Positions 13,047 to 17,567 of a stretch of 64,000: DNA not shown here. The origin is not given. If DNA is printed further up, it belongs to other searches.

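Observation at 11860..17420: Candidate undescribed two-gene defence module: DUF4143 ATPase-nuclease coupled to a giant STAND NTPase with a C-terminal nuclease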

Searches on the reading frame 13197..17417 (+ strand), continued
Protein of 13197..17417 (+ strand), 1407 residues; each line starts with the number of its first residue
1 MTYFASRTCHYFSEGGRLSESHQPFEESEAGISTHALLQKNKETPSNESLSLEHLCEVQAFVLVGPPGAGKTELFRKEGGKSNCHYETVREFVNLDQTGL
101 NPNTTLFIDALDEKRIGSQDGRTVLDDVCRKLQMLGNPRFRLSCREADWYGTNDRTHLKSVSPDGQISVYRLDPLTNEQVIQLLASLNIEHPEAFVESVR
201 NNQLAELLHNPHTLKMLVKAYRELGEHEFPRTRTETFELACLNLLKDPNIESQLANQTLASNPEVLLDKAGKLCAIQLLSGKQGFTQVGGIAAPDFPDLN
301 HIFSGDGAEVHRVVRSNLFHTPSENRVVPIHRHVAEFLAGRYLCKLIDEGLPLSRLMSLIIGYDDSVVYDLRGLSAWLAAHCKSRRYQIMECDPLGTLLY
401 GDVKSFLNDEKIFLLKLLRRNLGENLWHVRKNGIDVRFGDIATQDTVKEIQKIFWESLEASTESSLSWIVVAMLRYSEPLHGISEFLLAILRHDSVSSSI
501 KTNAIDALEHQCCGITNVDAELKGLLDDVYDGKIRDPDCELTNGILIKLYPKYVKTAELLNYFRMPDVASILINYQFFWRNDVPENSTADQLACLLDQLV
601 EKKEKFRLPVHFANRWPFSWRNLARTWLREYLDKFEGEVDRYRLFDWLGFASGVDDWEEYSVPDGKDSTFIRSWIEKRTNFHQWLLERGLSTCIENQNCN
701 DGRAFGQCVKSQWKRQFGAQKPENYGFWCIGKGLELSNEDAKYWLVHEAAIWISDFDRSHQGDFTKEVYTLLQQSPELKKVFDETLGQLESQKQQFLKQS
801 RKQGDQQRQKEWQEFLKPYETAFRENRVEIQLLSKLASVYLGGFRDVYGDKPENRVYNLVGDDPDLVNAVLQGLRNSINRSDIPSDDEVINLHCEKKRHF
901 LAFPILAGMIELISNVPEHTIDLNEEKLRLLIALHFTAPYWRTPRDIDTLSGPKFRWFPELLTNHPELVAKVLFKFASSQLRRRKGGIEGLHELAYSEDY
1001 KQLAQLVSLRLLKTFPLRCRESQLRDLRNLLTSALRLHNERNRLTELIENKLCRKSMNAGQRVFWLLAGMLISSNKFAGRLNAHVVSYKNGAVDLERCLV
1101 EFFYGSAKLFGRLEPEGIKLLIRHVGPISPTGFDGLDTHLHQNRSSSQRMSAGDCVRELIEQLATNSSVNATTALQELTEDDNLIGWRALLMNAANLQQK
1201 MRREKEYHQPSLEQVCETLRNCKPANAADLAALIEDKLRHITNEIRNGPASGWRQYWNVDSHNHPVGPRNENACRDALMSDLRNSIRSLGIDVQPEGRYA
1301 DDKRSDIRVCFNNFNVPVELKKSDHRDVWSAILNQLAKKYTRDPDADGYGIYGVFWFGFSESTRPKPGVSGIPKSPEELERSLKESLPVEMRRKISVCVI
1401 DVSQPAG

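Call 51: search_dna_similar(query=window:13197-17417:+, collection=plasmids, mode=protein, max_rows=25)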
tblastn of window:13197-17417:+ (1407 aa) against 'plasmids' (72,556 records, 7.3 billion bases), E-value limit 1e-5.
Records with a match: 32; places in all: 33; records where one place covers at least 80% of the query: 2.
Best place of each record, by identity: <60% 32.
By first word of the organism name: Rhizobium 6; Bradyrhizobium 5; Agrobacterium 5; Vibrio 3; Pantoea 2; Burkholderia 2; Azospirillum 2; Paracoccus 1; Ralstonia 1; Duffyella 1; and 4 more.
By predicted mobility (MOB-suite, as given by PLSDB): conjugative 17; non-mobilizable 11; mobilizable 4.
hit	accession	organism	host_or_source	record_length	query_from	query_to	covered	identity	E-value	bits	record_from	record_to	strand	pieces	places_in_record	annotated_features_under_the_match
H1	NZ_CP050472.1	Vibrio campbellii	single cell,seawater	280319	60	1405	96%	25.9%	2e-99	361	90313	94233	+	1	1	hypothetical protein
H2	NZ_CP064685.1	Bradyrhizobium sp. CW1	Acmispon strigosus,cell culture,bulk ...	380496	61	1403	85%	28.8%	1e-60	410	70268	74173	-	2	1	hypothetical protein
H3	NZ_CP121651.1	Bradyrhizobium sp. CB82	Stylosanthes guianensis,cell culture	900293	61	1403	79%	29.4%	8e-58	408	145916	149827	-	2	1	hypothetical protein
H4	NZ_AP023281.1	Agrobacterium vitis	Vitis vinifera,grapevine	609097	50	1405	64%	26.7%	4e-33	293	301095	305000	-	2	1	hypothetical protein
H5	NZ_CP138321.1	Agrobacterium fabrum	Blueberry,Crown gall tissues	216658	50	1405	61%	27.7%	4e-33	280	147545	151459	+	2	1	hypothetical protein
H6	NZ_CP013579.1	Rhizobium phaseoli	Phaseolus vulgaris,Whole ...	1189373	50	1405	58%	28.1%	3e-29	262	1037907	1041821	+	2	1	record has no annotation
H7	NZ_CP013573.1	Rhizobium phaseoli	Phaseolus vulgaris,Whole ...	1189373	50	1405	58%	28.1%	3e-29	262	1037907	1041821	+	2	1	record has no annotation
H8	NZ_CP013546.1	Rhizobium phaseoli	Phaseolus vulgaris,Whole ...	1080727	50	1405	58%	28.1%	6e-29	261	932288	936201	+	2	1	record has no annotation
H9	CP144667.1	Agrobacterium tumefaciens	Sedum,cell culture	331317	50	1405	58%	28.0%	9e-31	274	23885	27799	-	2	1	hypothetical protein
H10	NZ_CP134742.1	Pantoea agglomerans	cell culture,Water from creek adjacent ...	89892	58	1403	48%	33.2%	1e-37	322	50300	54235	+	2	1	hypothetical protein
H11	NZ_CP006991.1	Rhizobium etli bv. mimosae str. IE4771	Phaseolus vulgaris,whole organism,nodule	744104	62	1405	58%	27.3%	4e-30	255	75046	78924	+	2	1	hypothetical protein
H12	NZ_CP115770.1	Paracoccus sediminicola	cell culture,sediment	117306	59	1405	60%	26.2%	3e-23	227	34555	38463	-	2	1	hypothetical protein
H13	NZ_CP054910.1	Pantoea ananatis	-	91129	58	1406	44%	34.4%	2e-41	326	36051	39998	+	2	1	hypothetical protein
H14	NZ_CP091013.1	Burkholderia cenocepacia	-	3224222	56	1404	56%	26.6%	1e-22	214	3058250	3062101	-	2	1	none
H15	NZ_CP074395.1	Agrobacterium salinitolerans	Cotton,tiaaue sample,root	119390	48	1405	48%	30.9%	3e-29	261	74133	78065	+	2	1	hypothetical protein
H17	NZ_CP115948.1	Ralstonia solanacearum MolK2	Musa sp.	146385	61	1405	49%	29.3%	3e-30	268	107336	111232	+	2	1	hypothetical protein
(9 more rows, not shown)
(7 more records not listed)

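Call 52: get_annotated_region(hit=H13, flank=6000)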
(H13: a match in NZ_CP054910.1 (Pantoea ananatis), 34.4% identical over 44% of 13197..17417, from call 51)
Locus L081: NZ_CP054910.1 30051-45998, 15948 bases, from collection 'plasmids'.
description: Pantoea ananatis strain FDAARGOS_680 plasmid unnamed2, complete sequence
organism: Pantoea ananatis (NCBI taxid 553)
taxonomy: Bacteria; Pseudomonadota; Gammaproteobacteria; Enterobacterales; Erwiniaceae; Pantoea; Pantoea ananatis
host: -; source: -; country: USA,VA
typing (MOB-suite, as given by PLSDB): conjugative; relaxase MOBF; mating-pair formation MPF_F
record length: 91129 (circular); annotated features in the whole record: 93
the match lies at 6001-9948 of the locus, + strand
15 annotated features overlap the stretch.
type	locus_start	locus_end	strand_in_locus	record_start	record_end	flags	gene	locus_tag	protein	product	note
CDS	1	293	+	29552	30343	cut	-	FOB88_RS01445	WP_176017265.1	hypothetical protein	-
CDS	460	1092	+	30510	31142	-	-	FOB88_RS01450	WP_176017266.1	hypothetical protein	-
CDS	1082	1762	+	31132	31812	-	-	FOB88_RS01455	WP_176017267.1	hypothetical protein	-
CDS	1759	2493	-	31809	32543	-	-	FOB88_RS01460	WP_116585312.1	tyrosine-type recombinase/integrase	GO:0015074 - DNA integration [Evidence IEA]; GO:0006310 - DNA recombination [Evidence IEA]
CDS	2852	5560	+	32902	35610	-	-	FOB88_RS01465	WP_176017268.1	TrlF family AAA-like ATPase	-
CDS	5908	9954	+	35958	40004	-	-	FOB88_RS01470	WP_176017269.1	hypothetical protein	-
CDS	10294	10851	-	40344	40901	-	-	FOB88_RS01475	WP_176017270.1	DNA-binding protein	-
CDS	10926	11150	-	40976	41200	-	-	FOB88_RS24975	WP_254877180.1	hypothetical protein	-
CDS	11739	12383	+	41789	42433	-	-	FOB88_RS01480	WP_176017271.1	ParA family protein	-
CDS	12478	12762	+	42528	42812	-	-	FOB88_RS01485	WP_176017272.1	molecular chaperone GroEL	-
CDS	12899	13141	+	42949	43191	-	-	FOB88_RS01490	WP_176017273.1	hypothetical protein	-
CDS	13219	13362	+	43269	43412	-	-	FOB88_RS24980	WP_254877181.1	hypothetical protein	-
CDS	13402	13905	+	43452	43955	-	-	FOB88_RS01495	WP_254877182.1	hypothetical protein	-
CDS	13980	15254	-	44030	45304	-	umuC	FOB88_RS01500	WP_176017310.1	translesion error-prone DNA polymerase V subunit UmuC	GO:0006281 - DNA repair [Evidence IEA]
CDS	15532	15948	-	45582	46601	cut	-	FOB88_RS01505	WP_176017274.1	IS110 family transposase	-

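Call 53: get_annotated_region(hit=H1, flank=6000)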
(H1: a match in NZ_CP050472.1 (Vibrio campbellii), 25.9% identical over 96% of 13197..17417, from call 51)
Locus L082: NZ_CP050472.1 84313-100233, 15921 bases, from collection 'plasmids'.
description: Vibrio campbellii strain LJC013 plasmid unnamed1, complete sequence
organism: Vibrio campbellii (NCBI taxid 680)
taxonomy: Bacteria; Pseudomonadota; Gammaproteobacteria; Vibrionales; Vibrionaceae; Vibrio; Vibrio campbellii
host: -; source: single cell,seawater; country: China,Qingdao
typing (MOB-suite, as given by PLSDB): non-mobilizable; replicon rep_cluster_273
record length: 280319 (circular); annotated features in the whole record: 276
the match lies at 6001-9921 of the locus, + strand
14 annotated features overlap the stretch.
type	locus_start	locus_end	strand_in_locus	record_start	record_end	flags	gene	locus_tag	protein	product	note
CDS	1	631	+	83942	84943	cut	-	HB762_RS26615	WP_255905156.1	hypothetical protein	-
CDS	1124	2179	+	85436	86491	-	-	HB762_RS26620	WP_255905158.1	hypothetical protein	-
CDS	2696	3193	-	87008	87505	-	-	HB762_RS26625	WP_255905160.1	DUF3592 domain-containing protein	-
CDS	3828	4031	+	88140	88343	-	-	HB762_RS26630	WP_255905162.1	hypothetical protein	-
CDS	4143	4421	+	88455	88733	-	-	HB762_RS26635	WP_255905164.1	hypothetical protein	-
CDS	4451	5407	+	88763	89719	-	-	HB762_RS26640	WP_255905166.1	hypothetical protein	-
CDS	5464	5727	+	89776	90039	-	-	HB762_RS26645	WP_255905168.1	hypothetical protein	-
CDS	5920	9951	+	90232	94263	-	-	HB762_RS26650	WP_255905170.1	hypothetical protein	-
CDS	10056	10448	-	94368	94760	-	-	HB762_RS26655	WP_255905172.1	ProQ/FINO family protein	-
CDS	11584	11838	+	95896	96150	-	-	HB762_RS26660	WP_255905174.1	hypothetical protein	-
CDS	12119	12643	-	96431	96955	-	-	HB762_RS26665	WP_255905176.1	hypothetical protein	-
CDS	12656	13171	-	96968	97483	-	-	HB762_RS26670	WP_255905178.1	hypothetical protein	-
CDS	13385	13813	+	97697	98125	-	-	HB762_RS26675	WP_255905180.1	hypothetical protein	-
CDS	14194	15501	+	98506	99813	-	-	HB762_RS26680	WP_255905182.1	site-specific integrase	GO:0015074 - DNA integration [Evidence IEA]; GO:0006310 - DNA recombination [Evidence IEA]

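Call 54: search_protein_families(library=ncbifam, proteins=[L081:5908-9951:+, L082:5920-9948:+], max_evalue=0.00001)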
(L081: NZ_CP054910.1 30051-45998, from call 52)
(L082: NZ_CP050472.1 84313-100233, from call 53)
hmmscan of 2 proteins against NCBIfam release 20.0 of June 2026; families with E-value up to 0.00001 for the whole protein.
L081:5908-9951:+ (1348 aa): 2 families
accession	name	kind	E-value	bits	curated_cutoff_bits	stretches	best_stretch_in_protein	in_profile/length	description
NF058535.1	antiphage_EruA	equivalog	1.5e-231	772.1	1000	1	24-1344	16-1318/1318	NACHT domain-containing antiphage protein EruA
NF058534.1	antiphage_HyoA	equivalog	5.7e-26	90.5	1200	1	135-477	197-538/1430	NACHT domain-containing antiphage protein HyoA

L082:5920-9948:+ (1343 aa): 2 families
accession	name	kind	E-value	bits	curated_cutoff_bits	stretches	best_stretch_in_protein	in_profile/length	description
NF058535.1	antiphage_EruA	equivalog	5e-233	777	1000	1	21-1332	19-1318/1318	NACHT domain-containing antiphage protein EruA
NF058534.1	antiphage_HyoA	equivalog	9.6e-38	129.5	1200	1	135-1288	201-1380/1430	NACHT domain-containing antiphage protein HyoA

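Call 55: search_protein_families(library=ncbifam, proteins=[L063:6446-10429:+, L069:8001-12086:+, L072:2750-6730:+, L075:8001-12032:+, L079:2753-6811:+, L078:8001-12074:+, L080:2812-6780:+], max_evalue=1e-50)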
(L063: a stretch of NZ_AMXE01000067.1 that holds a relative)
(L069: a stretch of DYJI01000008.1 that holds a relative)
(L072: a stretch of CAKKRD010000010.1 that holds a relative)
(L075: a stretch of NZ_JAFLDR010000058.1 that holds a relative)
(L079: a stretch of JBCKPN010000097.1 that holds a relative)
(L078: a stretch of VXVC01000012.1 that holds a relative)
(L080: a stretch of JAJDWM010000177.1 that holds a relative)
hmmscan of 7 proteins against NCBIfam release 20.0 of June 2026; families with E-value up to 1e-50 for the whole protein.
L063:6446-10429:+ (1328 aa): 1 family
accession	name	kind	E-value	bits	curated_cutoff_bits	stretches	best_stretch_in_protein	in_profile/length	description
NF058535.1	antiphage_EruA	equivalog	0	1018.4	1000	1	3-1323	25-1317/1318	NACHT domain-containing antiphage protein EruA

L069:8001-12086:+ (1362 aa): 1 family
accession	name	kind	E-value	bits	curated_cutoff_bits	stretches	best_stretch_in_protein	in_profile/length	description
NF058535.1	antiphage_EruA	equivalog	0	1017.9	1000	1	20-1359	1-1317/1318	NACHT domain-containing antiphage protein EruA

L072:2750-6730:+ (1327 aa): 1 family
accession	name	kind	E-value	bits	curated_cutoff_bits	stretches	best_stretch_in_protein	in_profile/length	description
NF058535.1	antiphage_EruA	equivalog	0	1031.8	1000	1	4-1324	18-1317/1318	NACHT domain-containing antiphage protein EruA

L075:8001-12032:+ (1344 aa): 1 family
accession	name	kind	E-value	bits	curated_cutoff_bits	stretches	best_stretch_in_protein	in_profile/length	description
NF058535.1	antiphage_EruA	equivalog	1.7e-302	1007.1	1000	1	3-1343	8-1317/1318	NACHT domain-containing antiphage protein EruA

L079:2753-6811:+ (1353 aa): 2 families
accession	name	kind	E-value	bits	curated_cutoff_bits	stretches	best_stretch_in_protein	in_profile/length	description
NF058535.1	antiphage_EruA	equivalog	0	1034.5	1000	1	12-1349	1-1317/1318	NACHT domain-containing antiphage protein EruA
NF058534.1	antiphage_HyoA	equivalog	7.9e-53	179.5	1200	1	139-1333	196-1406/1430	NACHT domain-containing antiphage protein HyoA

L078:8001-12074:+ (1358 aa): 1 family
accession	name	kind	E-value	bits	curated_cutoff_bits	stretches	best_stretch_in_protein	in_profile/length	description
NF058535.1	antiphage_EruA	equivalog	3.4e-247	823.9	1000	1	20-1356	11-1318/1318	NACHT domain-containing antiphage protein EruA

L080:2812-6780:+ (1323 aa): 1 family
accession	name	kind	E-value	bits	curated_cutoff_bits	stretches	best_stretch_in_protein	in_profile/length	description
NF058535.1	antiphage_EruA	equivalog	5.4e-239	796.8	1000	1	3-1321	20-1318/1318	NACHT domain-containing antiphage protein EruA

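Call 71: find_homologous_proteins(query=L063:6446-10429:+, max_evalue=1e-20)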
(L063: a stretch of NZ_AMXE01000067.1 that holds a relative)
Query L063:6446-10429:+ (1328 aa): 3254 proteins with E <= 1e-20 among 8000 candidates; the best 120 are listed.
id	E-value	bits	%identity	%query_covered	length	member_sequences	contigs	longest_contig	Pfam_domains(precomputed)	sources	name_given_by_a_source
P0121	0.0e+0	3024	100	100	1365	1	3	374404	-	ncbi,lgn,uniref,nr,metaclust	ncbi:hypothetical protein [Thauera linaloolentis]|uniref:Uncharacterized protein n=1 Tax=Thauera lin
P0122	0.0e+0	2282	77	100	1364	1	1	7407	-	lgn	-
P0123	0.0e+0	2249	75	100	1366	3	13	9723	-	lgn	-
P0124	0.0e+0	2247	76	100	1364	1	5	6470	-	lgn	-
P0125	0.0e+0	2224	75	100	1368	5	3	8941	-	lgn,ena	-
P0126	0.0e+0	2215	75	100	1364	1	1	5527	-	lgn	-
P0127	0.0e+0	2214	75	100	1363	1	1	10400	PF28130.1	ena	-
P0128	0.0e+0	2194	75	100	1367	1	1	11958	PF28130.1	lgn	-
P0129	0.0e+0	2158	73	100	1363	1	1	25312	PF28130.1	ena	-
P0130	0.0e+0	2156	73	100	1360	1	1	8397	PF28130.1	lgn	-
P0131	0.0e+0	2143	72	100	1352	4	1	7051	PF28130.1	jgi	-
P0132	0.0e+0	2126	72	100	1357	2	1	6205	PF28130.1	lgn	-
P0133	0.0e+0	2121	72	100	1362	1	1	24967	PF28130.1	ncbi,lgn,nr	ncbi:MAG: hypothetical protein Q8L56_03740 [Rhodocyclaceae bacterium]|nr:hypothetical protein [Rhodo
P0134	0.0e+0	2121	71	100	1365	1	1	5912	-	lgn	-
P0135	0.0e+0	2115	72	100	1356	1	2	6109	PF28130.1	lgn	-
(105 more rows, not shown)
